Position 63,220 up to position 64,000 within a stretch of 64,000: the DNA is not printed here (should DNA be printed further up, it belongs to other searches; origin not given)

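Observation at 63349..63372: Single in-frame TAG splits the virB4 gene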

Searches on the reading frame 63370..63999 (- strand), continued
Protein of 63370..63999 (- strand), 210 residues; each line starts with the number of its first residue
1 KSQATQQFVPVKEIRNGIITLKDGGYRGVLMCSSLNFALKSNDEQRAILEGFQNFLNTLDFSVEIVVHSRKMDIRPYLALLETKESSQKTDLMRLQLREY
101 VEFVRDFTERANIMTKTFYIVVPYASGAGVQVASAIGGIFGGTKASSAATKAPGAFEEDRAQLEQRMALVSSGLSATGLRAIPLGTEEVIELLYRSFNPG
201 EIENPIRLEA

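Call 25: predict_structure(alignment_id=A1)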
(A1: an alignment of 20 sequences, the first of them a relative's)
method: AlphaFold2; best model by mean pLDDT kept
length: 215 residues; sequences in the alignment: 20
mean_pLDDT: 58.4   pTM: 0.52
mean pLDDT of the five models: 58.4, 53.7, 52.6, 47.8, 35.7
residues with pLDDT >= 90: 0; 70-90: 79; 50-70: 46; < 50: 90
segments of 3 or more residues with pLDDT < 50: 1-11, 74-79, 81-83, 93-120, 132-158, 203-215
pLDDT, mean of each block of 10 residues (from residue 1): 40 67 77 74 71 74 72 46 55 47 41 45 67 42 34 44 78 82 75 63 45 32
secondary structure, 60 per line:
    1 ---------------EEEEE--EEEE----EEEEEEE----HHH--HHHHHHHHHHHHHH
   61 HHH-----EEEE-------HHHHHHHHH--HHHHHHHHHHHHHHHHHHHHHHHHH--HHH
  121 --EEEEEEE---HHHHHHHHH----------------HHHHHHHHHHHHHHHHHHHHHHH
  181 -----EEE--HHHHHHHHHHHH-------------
elements in order: E16-20 E23-26 E31-37 H47-63 E69-72 H80-88 H91-115 E123-129 H133-141 H158-180 E186-188 H191-202
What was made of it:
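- Tried and rejected: Mean pLDDT was 58 (call 25), too poor for a fold search, so I ran none.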

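Call 32: find_encoding_contigs(protein=P0002, flank=7000, max_places=2)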
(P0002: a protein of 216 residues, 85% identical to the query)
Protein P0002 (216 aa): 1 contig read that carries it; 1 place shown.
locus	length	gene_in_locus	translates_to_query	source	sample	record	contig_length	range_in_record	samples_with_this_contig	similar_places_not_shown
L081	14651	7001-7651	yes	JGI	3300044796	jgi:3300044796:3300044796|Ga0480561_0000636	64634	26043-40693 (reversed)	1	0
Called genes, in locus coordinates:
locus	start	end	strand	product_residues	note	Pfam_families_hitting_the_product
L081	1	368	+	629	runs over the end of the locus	PF00580:UvrD-helicase, PF13245:AAA_19, PF13604:AAA_30 (faint), PF01443:Viral_helicase1 (faint), PF13361:UvrD_C, PF13538:UvrD_C_2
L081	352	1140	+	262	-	PF00398:RrnaAD, PF13649:Methyltransf_25 (weak)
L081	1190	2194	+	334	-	PF18884:TSP3_bac (weak)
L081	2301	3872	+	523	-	-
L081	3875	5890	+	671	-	-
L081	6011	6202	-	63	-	-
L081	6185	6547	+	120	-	-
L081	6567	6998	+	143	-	PF12666:PrgI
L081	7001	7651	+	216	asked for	PF26593:TraC-like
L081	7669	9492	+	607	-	PF19044:P-loop_TraG, PF01935:DUF87 (weak), PF12846:AAA_10 (faint)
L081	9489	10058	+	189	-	-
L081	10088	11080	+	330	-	-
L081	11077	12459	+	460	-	PF00041:fn3 (weak)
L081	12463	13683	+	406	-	-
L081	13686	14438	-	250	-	PF02096:60KD_IMP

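Call 33: find_encoding_contigs(protein=P0004, flank=5000, max_places=2)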
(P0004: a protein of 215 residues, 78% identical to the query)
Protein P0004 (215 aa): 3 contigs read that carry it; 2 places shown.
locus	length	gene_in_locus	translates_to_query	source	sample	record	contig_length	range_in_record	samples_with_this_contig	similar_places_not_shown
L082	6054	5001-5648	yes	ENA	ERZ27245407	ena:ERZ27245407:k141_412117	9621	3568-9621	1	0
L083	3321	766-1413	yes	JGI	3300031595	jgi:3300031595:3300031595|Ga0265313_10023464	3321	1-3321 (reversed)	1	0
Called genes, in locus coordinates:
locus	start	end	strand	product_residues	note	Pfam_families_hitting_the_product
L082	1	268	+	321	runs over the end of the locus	PF18884:TSP3_bac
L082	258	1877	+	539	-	-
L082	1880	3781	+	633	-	-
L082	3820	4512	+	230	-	-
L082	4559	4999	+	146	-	PF12666:PrgI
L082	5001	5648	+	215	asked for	PF26593:TraC-like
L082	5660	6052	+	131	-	?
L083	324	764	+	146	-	PF12666:PrgI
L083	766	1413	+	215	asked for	PF26593:TraC-like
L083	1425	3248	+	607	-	PF19044:P-loop_TraG, PF01935:DUF87, PF12846:AAA_10 (faint)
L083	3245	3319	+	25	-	?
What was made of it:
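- On TrsD/TraD family conjugative transfer protein (NF041427): Calls 32 and 33: PrgI, TraC-like, then VirB4.
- Closest known: TrsD-VirB4 gene pair of the Patescibacteria type IV secretion system. Same: The window's operon, and that of its relatives, matches this (calls 32 and 33).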
